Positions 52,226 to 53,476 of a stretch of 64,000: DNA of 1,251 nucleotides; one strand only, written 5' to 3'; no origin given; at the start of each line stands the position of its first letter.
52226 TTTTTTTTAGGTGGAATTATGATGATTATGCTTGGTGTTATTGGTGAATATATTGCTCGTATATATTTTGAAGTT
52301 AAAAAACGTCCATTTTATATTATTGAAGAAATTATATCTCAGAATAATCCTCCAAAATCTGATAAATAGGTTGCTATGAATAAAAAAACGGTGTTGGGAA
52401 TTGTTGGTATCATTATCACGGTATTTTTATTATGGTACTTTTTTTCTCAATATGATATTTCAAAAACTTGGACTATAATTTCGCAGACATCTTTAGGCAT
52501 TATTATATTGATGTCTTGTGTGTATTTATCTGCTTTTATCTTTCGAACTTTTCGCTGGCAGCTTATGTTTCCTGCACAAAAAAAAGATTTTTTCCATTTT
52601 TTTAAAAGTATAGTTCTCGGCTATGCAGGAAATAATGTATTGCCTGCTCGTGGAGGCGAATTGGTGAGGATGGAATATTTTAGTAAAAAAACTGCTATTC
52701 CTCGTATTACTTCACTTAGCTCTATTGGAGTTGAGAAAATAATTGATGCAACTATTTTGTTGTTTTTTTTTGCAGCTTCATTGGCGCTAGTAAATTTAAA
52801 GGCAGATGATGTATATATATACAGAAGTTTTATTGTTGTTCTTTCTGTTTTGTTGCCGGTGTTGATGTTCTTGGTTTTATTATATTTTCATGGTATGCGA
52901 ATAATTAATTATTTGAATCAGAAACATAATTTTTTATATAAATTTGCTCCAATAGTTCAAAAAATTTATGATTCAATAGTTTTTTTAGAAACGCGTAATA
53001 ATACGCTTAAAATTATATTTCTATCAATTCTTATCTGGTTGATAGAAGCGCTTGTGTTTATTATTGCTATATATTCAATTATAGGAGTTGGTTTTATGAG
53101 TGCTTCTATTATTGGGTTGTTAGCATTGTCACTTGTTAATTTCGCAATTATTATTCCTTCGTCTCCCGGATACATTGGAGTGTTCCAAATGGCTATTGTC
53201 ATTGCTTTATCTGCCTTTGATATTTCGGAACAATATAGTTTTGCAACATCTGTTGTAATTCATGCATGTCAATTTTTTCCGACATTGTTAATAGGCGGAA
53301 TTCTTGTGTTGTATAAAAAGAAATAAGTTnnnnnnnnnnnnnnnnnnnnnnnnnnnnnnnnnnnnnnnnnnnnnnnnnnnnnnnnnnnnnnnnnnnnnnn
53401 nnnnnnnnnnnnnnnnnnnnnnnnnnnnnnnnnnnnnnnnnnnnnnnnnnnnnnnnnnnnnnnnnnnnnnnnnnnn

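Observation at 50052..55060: Four-gene operon resembling a lipid-carrier-dependent periplasmic glycosylation system, with unusual parts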

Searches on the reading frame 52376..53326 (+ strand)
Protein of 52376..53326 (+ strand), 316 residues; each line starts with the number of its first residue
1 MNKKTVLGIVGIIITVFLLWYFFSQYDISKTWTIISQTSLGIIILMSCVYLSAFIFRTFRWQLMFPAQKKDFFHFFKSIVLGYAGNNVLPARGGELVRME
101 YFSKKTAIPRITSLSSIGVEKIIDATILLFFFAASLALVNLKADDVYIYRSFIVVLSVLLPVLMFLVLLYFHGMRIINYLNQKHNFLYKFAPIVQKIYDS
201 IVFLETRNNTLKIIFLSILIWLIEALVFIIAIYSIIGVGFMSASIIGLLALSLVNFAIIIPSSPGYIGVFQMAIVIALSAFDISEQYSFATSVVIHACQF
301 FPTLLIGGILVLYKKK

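Call 5: search_protein_families(library=pfam, proteins=[window:52376-53326:+], max_evalue=0.01)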
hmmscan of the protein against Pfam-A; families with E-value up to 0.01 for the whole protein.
window:52376-53326:+ (316 aa): 1 family
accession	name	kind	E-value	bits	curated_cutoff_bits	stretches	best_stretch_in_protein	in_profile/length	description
PF03706.18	LPG_synthase_TM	-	3.5e-43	148.6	33.4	1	9-307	2-302/302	Lysylphosphatidylglycerol synthase TM region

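Call 6: search_protein_families(library=ncbifam, proteins=[window:52376-53326:+], max_evalue=0.01)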
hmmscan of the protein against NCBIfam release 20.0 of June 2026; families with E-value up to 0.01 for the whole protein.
window:52376-53326:+ (316 aa): 1 family
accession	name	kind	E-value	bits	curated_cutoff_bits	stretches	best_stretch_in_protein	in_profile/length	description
TIGR00374.1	TIGR00374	subfamily_domain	4.3e-19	69.1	43.2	1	12-315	1-314/323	flippase-like domain-containing protein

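Call 75: search_solved_structures(query=window:52376-53326:+, max_evalue=0.01)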
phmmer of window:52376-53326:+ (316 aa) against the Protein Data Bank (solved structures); distinct sequences matched with E-value up to 0.01: 0.
